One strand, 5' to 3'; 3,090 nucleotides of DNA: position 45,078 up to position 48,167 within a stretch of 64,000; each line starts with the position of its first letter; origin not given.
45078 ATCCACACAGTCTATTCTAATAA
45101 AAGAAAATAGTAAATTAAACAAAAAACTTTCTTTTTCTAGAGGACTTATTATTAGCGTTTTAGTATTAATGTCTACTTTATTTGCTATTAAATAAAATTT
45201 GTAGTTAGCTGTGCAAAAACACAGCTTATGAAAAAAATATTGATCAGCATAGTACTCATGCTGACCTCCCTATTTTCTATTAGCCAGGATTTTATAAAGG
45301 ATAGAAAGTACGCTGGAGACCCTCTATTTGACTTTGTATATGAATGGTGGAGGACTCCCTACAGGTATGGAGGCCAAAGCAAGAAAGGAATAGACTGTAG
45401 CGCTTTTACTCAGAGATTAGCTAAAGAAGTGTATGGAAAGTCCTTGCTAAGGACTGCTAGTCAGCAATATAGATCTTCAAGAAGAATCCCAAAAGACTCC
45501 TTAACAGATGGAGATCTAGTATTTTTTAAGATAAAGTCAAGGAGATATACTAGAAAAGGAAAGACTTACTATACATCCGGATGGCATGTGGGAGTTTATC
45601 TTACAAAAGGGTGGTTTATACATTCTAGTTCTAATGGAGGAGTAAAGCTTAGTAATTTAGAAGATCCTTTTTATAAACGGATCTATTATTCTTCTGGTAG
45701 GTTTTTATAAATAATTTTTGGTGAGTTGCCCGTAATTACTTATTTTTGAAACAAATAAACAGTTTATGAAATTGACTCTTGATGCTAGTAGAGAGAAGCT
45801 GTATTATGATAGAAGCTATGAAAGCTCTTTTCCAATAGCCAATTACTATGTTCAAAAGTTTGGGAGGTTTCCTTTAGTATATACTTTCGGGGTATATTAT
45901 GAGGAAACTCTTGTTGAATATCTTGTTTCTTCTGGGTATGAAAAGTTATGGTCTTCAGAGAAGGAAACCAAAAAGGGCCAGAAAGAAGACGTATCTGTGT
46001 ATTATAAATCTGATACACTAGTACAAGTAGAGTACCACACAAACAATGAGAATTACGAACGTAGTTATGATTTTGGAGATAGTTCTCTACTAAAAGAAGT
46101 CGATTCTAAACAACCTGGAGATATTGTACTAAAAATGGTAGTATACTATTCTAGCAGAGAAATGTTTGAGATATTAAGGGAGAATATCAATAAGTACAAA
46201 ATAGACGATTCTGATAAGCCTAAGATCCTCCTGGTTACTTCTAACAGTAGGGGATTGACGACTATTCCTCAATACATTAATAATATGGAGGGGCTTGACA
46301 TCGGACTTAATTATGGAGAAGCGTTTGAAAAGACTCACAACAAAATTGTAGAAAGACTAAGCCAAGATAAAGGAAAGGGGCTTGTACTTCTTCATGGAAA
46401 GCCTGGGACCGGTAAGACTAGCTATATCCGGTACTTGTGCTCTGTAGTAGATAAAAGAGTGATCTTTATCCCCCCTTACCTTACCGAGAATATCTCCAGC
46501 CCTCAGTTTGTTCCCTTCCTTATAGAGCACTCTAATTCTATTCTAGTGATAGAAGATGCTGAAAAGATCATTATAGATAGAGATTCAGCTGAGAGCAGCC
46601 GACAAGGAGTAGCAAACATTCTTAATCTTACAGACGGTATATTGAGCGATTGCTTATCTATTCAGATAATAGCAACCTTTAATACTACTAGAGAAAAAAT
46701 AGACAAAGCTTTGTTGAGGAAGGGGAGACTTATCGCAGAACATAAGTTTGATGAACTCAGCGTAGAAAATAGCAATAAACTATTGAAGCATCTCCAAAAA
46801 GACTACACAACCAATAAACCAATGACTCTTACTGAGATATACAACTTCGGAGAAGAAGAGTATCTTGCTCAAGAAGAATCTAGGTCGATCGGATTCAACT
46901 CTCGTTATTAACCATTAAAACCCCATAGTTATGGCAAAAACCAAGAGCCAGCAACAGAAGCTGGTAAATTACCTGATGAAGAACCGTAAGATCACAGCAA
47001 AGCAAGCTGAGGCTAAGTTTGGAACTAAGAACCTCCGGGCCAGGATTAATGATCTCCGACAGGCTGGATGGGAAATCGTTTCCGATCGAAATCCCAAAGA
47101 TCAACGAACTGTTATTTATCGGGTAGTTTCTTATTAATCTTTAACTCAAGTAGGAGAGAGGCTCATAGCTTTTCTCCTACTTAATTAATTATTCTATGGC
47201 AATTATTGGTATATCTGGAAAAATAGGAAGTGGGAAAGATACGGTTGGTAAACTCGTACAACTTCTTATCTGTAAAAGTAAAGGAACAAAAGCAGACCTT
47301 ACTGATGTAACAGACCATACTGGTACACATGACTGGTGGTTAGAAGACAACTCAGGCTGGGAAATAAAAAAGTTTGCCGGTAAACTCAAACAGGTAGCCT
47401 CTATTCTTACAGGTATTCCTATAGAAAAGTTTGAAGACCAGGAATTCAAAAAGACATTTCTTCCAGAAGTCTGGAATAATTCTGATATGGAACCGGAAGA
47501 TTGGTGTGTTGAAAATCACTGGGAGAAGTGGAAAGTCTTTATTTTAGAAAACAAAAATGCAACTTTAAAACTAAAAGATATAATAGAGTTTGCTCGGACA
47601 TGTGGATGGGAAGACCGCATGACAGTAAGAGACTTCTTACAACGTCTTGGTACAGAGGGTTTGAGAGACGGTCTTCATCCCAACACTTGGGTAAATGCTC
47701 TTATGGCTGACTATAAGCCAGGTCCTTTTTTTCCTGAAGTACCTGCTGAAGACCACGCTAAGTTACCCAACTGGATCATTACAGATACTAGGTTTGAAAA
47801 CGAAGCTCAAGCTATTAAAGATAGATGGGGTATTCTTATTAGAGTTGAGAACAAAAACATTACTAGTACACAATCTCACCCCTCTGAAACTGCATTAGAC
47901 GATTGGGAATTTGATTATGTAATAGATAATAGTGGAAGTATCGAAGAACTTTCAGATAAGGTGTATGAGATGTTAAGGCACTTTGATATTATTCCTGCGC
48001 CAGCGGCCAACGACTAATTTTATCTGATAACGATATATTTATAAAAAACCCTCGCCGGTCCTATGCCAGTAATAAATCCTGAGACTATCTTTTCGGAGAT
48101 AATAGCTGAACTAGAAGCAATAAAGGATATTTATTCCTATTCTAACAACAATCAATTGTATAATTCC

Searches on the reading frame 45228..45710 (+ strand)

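Call 87: search_protein_families(library=pfam, proteins=[window:45228-45710:+], max_evalue=0.001)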
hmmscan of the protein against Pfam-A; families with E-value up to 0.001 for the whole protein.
window:45228-45710:+ (160 aa): 1 family
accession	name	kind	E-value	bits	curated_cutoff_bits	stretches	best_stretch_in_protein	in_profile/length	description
PF00877.26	NLPC_P60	-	8.7e-24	84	23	1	43-155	2-102/105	NlpC/P60 family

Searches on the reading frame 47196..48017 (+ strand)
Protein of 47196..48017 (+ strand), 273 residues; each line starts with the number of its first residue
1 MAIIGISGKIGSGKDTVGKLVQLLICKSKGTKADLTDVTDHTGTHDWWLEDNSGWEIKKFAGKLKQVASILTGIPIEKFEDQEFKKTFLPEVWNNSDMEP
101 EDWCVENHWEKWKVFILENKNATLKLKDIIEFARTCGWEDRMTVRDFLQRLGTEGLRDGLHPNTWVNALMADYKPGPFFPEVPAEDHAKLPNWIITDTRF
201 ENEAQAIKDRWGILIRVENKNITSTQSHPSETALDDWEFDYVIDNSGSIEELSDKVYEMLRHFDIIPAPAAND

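Call 13: search_protein_families(library=pfam, proteins=[window:47196-48017:+], max_evalue=0.001)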
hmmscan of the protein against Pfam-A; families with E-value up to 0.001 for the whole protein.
window:47196-48017:+ (273 aa): 1 family
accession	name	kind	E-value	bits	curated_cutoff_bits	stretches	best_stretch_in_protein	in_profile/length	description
PF21448.3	DNMK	-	1.9e-14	54.3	27.1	1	124-255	109-232/232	Deoxynucleotide monophosphate kinase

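Call 22: search_protein_families(library=ncbifam, proteins=[window:47196-48017:+], max_evalue=0.001)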
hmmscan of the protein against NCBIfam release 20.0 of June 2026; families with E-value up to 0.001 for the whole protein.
window:47196-48017:+ (273 aa): 1 family
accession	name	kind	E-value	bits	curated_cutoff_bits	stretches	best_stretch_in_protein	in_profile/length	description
NF006226.0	PRK08356.1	equivalog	1.5e-06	28.1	189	0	2-29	6-34/195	hypothetical protein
